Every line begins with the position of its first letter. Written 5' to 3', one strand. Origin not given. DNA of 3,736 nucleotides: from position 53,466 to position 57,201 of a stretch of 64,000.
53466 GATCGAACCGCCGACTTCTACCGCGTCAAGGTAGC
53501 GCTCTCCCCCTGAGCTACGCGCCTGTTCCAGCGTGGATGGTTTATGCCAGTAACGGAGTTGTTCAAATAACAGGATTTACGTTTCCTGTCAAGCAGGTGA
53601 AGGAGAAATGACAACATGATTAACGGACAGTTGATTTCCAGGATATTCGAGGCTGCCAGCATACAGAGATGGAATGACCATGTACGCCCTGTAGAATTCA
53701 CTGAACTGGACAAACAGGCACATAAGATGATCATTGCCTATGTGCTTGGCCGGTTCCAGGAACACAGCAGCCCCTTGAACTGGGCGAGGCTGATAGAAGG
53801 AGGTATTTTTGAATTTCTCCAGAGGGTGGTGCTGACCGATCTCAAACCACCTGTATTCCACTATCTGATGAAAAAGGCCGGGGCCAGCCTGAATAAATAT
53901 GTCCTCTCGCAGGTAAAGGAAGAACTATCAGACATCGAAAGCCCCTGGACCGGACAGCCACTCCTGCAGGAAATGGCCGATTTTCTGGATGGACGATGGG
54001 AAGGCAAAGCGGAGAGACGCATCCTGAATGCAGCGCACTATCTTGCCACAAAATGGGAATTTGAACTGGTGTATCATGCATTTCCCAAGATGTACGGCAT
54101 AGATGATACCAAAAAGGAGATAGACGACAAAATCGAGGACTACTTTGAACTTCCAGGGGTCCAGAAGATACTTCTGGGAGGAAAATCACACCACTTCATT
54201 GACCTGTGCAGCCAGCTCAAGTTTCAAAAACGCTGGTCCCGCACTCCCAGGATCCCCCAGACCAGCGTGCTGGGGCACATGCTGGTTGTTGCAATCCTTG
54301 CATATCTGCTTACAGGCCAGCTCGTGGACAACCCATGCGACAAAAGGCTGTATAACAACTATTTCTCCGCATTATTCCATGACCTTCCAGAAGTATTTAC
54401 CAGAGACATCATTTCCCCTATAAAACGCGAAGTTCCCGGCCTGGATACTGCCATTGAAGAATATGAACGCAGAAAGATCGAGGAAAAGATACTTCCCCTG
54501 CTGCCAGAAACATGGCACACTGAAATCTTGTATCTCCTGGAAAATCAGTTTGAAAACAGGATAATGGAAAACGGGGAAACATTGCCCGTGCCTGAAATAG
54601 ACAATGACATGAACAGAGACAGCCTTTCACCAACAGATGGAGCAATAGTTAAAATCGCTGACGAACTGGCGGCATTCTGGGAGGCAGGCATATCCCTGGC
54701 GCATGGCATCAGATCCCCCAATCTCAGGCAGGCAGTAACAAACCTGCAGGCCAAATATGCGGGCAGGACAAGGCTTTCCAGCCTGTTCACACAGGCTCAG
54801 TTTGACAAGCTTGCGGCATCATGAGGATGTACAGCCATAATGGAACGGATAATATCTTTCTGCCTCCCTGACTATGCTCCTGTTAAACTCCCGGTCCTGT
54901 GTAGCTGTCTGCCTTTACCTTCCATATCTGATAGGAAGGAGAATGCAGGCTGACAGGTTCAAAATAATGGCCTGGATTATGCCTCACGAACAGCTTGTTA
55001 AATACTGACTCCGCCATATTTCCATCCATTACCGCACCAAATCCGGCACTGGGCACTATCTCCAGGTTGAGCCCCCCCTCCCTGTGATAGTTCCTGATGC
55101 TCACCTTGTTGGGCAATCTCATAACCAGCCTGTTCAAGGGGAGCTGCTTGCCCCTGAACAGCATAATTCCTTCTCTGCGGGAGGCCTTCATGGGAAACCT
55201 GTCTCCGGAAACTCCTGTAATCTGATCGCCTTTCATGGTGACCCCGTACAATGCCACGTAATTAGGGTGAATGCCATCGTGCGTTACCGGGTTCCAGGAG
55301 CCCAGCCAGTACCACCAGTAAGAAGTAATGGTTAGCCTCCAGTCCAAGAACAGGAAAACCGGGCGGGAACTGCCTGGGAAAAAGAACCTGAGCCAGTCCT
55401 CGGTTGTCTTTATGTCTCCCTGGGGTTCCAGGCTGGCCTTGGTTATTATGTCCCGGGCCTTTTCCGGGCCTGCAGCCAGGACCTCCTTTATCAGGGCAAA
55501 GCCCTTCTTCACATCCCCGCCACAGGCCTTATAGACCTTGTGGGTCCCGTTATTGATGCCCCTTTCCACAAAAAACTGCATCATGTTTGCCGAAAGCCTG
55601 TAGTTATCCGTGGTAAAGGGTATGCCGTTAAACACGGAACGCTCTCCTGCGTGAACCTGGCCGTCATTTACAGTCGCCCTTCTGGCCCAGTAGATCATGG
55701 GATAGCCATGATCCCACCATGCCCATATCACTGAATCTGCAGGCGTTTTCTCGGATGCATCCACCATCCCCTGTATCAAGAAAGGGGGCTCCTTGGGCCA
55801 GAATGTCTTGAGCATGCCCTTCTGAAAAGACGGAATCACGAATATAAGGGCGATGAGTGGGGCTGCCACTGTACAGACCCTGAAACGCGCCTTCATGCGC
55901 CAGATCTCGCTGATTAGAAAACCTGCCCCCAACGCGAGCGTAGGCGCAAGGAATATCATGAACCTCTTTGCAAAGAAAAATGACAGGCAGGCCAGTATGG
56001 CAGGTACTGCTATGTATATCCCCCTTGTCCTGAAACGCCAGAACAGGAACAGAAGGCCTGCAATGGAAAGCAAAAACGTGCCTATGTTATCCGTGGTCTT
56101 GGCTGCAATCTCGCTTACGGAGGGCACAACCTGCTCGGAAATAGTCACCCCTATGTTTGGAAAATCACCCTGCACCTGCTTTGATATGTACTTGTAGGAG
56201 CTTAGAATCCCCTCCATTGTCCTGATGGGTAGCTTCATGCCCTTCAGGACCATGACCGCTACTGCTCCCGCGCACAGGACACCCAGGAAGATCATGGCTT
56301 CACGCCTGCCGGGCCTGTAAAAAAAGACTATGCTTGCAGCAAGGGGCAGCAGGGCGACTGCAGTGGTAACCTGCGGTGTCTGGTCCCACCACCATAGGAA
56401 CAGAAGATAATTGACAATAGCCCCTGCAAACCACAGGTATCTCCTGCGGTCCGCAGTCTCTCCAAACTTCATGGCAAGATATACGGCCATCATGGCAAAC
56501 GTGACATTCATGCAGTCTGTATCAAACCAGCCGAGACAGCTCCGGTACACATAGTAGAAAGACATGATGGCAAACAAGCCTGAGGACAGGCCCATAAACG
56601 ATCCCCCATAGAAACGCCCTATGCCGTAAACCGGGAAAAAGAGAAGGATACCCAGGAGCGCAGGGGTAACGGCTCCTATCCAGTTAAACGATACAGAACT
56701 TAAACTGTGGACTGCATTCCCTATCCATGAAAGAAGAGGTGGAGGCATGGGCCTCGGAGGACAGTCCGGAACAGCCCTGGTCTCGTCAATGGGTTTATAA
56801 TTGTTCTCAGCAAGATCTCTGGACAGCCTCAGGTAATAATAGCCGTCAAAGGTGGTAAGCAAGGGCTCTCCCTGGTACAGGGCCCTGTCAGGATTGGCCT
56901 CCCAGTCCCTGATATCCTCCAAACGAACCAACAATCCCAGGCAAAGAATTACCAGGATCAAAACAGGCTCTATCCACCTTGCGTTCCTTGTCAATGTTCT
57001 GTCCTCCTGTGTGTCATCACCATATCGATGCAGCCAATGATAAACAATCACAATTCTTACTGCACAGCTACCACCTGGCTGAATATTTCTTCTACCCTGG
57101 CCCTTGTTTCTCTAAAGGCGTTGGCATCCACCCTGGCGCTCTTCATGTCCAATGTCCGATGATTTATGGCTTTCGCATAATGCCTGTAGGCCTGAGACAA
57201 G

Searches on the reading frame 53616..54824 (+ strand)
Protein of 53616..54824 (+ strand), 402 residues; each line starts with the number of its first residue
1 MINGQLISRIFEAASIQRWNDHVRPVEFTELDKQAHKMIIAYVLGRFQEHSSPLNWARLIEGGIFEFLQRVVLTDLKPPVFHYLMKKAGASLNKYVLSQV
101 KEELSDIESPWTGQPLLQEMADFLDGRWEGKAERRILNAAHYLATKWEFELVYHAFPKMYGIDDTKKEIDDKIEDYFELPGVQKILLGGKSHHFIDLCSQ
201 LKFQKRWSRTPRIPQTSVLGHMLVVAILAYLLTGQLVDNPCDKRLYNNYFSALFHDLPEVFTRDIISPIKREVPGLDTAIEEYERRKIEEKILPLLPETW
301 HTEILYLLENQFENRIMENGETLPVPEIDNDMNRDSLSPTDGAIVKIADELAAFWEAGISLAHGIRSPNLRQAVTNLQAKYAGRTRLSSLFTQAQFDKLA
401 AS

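Call 14: search_protein_families(library=pfam, proteins=[window:53616-54824:+], max_evalue=0.001)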
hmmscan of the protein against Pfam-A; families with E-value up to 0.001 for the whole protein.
window:53616-54824:+ (402 aa): 3 families
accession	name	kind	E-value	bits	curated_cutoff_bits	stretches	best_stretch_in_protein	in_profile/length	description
PF13023.12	HD_3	-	5.2e-29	101.7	22.5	1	198-375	1-162/165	HD domain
PF12917.13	YfbR-like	-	1.7e-19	70.6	25.9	1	193-310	1-119/182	5'-deoxynucleotidase YfbR-like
PF01966.28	HD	-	0.00089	20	22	0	218-353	1-115/116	HD domain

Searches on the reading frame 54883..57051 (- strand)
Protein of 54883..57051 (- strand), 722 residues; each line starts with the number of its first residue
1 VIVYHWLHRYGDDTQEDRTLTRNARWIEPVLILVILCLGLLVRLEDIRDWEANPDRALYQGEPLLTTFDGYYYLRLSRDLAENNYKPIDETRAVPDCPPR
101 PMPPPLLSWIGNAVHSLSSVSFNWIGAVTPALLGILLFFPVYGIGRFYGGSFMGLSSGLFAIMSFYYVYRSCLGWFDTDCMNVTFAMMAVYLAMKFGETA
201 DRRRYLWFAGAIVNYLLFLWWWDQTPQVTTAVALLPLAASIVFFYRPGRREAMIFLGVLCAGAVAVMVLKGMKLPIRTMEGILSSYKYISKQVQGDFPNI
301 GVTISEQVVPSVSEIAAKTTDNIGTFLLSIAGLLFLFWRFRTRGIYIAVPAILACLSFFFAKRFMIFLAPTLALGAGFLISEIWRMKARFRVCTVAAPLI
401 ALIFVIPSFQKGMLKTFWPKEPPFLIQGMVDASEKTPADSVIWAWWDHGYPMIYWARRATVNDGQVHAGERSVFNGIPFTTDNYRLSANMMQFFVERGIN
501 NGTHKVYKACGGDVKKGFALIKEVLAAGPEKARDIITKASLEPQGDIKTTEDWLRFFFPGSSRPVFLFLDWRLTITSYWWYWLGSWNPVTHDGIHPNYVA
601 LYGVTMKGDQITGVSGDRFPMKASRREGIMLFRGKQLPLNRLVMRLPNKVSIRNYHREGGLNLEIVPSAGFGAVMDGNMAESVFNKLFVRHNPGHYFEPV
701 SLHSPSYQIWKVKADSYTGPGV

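Call 14: search_protein_families(library=pfam, proteins=[window:54883-57051:-], max_evalue=0.001)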
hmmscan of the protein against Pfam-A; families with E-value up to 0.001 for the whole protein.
window:54883-57051:- (722 aa): 2 families
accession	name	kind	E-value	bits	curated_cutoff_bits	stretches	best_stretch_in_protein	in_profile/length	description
PF02516.20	STT3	-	4.4e-16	59.8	24.5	1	60-392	24-377/405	Oligosaccharyl transferase STT3, N-terminal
PF21436.2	STT3-PglB_core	-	6.9e-11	43.2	23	1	439-498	2-60/131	STT3/PglB/AglB core domain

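Call 31: search_protein_families(library=ncbifam, proteins=[window:54883-57051:-], max_evalue=0.01)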
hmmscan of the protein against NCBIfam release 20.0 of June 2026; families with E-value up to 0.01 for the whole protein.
window:54883-57051:- (722 aa): 2 families
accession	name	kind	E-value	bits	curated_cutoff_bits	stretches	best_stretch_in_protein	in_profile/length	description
NF050801.1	ProtGlycPglB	equivalog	4.4e-24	85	1300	2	299-497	309-508/713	undecaprenyl-diphosphooligosaccharide--protein glycotransferase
TIGR04154.1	archaeo_STT3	subfamily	7.4e-11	41.1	450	1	31-272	3-258/831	oligosaccharyl transferase, archaeosortase A system-associated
